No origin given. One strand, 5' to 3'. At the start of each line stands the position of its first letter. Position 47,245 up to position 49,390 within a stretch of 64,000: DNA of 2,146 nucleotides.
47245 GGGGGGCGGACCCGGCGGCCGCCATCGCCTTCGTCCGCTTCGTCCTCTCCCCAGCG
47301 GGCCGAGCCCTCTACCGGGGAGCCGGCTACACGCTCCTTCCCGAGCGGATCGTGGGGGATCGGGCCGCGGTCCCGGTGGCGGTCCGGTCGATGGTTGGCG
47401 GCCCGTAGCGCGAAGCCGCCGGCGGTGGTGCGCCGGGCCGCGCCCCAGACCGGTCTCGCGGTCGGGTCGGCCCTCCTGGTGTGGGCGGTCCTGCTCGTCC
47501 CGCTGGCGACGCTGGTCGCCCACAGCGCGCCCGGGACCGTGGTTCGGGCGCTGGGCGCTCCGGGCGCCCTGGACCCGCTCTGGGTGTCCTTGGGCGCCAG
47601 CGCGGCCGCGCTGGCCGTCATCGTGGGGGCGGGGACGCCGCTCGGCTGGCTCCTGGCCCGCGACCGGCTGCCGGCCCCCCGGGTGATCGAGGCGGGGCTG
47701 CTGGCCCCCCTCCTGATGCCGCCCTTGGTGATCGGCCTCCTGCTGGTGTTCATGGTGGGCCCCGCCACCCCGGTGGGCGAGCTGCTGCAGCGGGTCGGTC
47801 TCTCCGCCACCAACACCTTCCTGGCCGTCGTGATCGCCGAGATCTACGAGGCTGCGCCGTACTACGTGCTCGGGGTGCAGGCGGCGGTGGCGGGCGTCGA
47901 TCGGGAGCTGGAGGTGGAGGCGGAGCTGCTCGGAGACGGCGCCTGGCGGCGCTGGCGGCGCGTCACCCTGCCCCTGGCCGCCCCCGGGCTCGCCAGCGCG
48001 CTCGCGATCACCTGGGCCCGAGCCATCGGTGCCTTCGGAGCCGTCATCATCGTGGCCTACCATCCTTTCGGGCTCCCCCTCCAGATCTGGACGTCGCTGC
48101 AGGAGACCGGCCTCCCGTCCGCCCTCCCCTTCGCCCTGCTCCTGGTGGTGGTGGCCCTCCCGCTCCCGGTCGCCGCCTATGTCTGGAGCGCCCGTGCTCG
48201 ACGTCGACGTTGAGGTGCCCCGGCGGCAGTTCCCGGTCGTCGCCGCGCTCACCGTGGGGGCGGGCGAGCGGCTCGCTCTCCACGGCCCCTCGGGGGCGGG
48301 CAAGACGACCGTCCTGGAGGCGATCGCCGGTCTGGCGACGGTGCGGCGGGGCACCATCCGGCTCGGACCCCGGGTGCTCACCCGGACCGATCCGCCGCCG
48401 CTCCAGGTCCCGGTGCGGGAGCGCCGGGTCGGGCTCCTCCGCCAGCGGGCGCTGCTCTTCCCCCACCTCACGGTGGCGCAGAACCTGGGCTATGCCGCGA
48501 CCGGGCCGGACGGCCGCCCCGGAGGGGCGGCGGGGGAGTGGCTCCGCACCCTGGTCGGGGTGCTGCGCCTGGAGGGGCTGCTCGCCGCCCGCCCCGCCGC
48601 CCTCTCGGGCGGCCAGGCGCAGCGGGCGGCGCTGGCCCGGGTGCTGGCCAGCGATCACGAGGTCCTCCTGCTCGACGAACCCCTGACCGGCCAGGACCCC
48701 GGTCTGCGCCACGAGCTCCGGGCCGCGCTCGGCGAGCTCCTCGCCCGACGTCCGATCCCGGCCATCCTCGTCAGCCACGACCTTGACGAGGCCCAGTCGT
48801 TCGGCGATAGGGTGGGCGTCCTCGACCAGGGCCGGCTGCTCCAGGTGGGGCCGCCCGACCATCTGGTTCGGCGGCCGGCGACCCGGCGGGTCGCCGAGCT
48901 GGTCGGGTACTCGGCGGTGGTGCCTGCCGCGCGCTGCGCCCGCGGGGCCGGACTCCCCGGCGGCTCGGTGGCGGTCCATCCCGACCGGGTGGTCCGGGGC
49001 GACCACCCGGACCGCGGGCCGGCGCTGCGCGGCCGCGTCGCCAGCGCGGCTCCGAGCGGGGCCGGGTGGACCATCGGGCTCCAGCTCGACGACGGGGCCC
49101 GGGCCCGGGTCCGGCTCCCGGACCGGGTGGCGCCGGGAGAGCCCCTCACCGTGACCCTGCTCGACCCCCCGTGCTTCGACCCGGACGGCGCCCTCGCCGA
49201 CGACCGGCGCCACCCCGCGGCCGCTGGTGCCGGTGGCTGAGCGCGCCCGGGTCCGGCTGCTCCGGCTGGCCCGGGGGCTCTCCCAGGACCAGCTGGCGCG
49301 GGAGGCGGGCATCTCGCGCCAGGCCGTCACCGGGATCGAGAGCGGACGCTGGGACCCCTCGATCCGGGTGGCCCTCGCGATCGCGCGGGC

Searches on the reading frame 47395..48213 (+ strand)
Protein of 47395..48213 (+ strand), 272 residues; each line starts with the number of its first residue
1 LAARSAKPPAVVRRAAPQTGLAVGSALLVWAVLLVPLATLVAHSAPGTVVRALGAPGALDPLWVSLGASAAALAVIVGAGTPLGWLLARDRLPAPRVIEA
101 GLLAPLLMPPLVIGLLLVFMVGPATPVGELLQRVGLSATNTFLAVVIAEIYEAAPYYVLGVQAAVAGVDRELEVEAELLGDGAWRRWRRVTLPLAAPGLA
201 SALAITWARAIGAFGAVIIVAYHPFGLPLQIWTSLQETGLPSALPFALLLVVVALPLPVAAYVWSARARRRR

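Call 4: search_protein_families(library=pfam, proteins=[window:47395-48213:+])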
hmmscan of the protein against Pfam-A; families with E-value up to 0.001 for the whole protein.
window:47395-48213:+ (272 aa): 1 family
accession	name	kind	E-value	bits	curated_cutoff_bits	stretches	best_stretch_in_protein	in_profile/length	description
PF00528.27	BPD_transp_1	-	2.4e-15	57.2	26.4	1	80-264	1-174/184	Binding-protein-dependent transport system inner membrane component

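Call 8: search_protein_families(library=ncbifam, proteins=[window:47395-48213:+], max_evalue=0.01)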
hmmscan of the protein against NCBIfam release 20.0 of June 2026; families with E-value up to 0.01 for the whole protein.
window:47395-48213:+ (272 aa): 22 families
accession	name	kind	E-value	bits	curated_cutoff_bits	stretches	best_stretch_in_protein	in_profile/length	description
TIGR01581.1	Mo_ABC_porter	hypoth_equivalog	2.1e-44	151.7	210.3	1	41-254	2-219/225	ABC transporter permease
NF040839.1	tungstate_WtpB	equivalog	6.1e-38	130.9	340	1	25-257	9-240/251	tungstate ABC transporter permease WtpB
TIGR02141.1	modB_ABC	equivalog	2.7e-35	121.9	182.6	1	63-264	1-205/208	molybdate ABC transporter permease subunit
TIGR00969.1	3a0106s02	subfamily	1.2e-28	100.3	240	1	26-256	24-261/272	sulfate ABC transporter permease subunit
TIGR02139.1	permease_CysT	equivalog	8e-26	91.2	246.1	1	20-269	6-263/265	sulfate ABC transporter permease subunit CysT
NF006939.0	PRK09421.1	equivalog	5.6e-25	88.1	262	1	62-266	12-218/230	molybdate ABC transporter permease subunit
NF008208.0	PRK10971.1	equivalog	5.8e-23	81.7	415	1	13-271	7-273/277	sulfate/thiosulfate ABC transporter permease CysT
TIGR02140.1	permease_CysW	equivalog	2.8e-18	66.4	329.1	1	24-257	8-248/261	sulfate ABC transporter permease subunit CysW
NF008620.0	PRK11602.1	equivalog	5.5e-17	61.9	442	1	26-254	27-262/291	sulfate/thiosulfate ABC transporter permease CysW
TIGR03262.1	PhnU2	equivalog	6.7e-15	54.7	593.25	1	21-220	6-211/546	putative 2-aminoethylphosphonate ABC transporter permease subunit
NF011624.0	PRK15050.1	equivalog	3.9e-09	36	247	1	9-260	15-281/297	2-aminoethylphosphonate ABC transporter permease subunit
NF038017.1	ABC_perm1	subfamily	5.5e-09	36.3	100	1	66-220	2-149/184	ABC transporter permease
NF007047.0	PRK09500.1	equivalog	4.7e-08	33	326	1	66-261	66-248/257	spermidine/putrescine ABC transporter permease PotC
NF008231.0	PRK10998.1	equivalog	2.4e-07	30.6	261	1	58-213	81-229/296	maltose ABC transporter permease MalG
NF007044.0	PRK09497.1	equivalog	1e-06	28.5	348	1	62-214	65-222/285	spermidine/putrescine ABC transporter permease PotB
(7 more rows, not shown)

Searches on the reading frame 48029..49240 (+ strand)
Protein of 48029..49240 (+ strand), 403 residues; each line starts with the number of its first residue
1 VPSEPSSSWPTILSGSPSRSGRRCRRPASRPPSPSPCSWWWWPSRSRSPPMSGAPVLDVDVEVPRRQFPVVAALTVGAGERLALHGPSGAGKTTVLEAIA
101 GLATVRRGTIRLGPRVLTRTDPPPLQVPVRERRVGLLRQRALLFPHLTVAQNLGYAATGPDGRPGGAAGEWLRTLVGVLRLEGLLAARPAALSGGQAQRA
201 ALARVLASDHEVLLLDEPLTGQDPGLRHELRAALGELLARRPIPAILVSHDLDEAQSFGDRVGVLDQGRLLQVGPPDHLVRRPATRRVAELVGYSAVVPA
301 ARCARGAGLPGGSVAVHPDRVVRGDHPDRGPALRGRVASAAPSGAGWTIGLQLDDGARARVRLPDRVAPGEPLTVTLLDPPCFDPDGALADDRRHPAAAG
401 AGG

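Call 4: search_protein_families(library=pfam, proteins=[window:48029-49240:+])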
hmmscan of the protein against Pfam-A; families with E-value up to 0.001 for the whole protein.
window:48029-49240:+ (403 aa): 3 families
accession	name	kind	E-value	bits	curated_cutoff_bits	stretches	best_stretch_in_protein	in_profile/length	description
PF00005.33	ABC_tran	-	2.1e-27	96.8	25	1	74-219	6-136/137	ABC transporter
PF13304.12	AAA_21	-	1.3e-06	29.2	27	0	83-122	3-54/304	AAA domain, putative AbiEii toxin, Type IV TA system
PF08402.16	TOBE_2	-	0.00043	20.8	21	1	314-377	1-68/76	TOBE domain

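Call 8: search_protein_families(library=ncbifam, proteins=[window:48029-49240:+], max_evalue=0.01)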
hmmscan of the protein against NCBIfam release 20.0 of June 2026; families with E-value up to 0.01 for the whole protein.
window:48029-49240:+ (403 aa): 180 families (the best 25 are shown)
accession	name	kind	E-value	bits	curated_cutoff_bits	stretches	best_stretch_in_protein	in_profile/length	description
TIGR03265.1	PhnT2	equivalog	6.2e-50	170.4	457.7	1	73-303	24-246/353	putative 2-aminoethylphosphonate ABC transporter ATP-binding protein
TIGR02142.1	modC_ABC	equivalog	8.2e-47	160.1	285.05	1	61-286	5-226/353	molybdenum ABC transporter ATP-binding protein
TIGR00968.1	3a0106s01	subfamily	7.5e-45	153.3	342.75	1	73-295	20-234/237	sulfate ABC transporter ATP-binding protein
NF008653.0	PRK11650.1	subfamily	3.2e-43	148.1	432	1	73-296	24-239/357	sn-glycerol-3-phosphate ABC transporter ATP-binding protein UgpC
TIGR01187.1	potA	subfamily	3.3e-43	148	355.6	1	85-301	2-210/325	polyamine ABC transporter ATP-binding protein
NF040933.2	ABC_arch_GlcV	equivalog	7.5e-43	146.7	450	1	74-297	27-247/357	glucose ABC transporter ATP-binding protein GlcV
NF008105.0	PRK10851.1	equivalog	3.7e-42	144.3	502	1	73-293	22-238/362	sulfate/thiosulfate ABC transporter ATP-binding protein CysA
NF006987.0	PRK09452.1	equivalog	2.2e-41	141.8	482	1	73-300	37-256/378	spermidine/putrescine ABC transporter ATP-binding protein PotA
NF040840.2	tungstate_WtpC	equivalog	3e-41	141.9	440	1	74-298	21-237/347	tungstate ABC transporter ATP-binding protein WtpC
TIGR03258.1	PhnT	equivalog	2.1e-40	138.9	499.15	1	73-302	28-250/359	2-aminoethylphosphonate ABC transport system ATP-binding subunit PhnT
NF008039.0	PRK10771.1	equivalog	2.4e-40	138.4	298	1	67-285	13-223/234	thiamine ABC transporter ATP-binding protein ThiQ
NF043075.1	MMSYN1_0197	equivalog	2.7e-38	131.8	550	1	74-300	23-241/341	spermidine/putrescine ABC transporter ATP-binding protein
NF008233.0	PRK11000.1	equivalog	3.2e-38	131.5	568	1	74-294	24-236/369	maltose/maltodextrin ABC transporter ATP-binding protein MalK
NF008355.0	PRK11144.1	equivalog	3.4e-38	131.5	434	1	80-276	25-213/353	molybdenum ABC transporter ATP-binding protein ModC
TIGR01186.1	proV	subfamily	2.4e-37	128.9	326.6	1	73-295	13-233/363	betaine/proline/choline family ABC transporter ATP-binding protein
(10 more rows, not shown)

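Call 73: search_protein_families(library=pfam, proteins=[window:48194-49240:+])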
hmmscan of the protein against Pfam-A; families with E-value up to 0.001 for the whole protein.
window:48194-49240:+ (348 aa): 3 families
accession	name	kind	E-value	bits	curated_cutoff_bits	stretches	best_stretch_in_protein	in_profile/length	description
PF00005.33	ABC_tran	-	1.5e-27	97.3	25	1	18-164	5-136/137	ABC transporter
PF13304.12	AAA_21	-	8.4e-07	29.8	27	0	28-67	3-54/304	AAA domain, putative AbiEii toxin, Type IV TA system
PF08402.16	TOBE_2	-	0.0003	21.3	21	1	259-322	1-68/76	TOBE domain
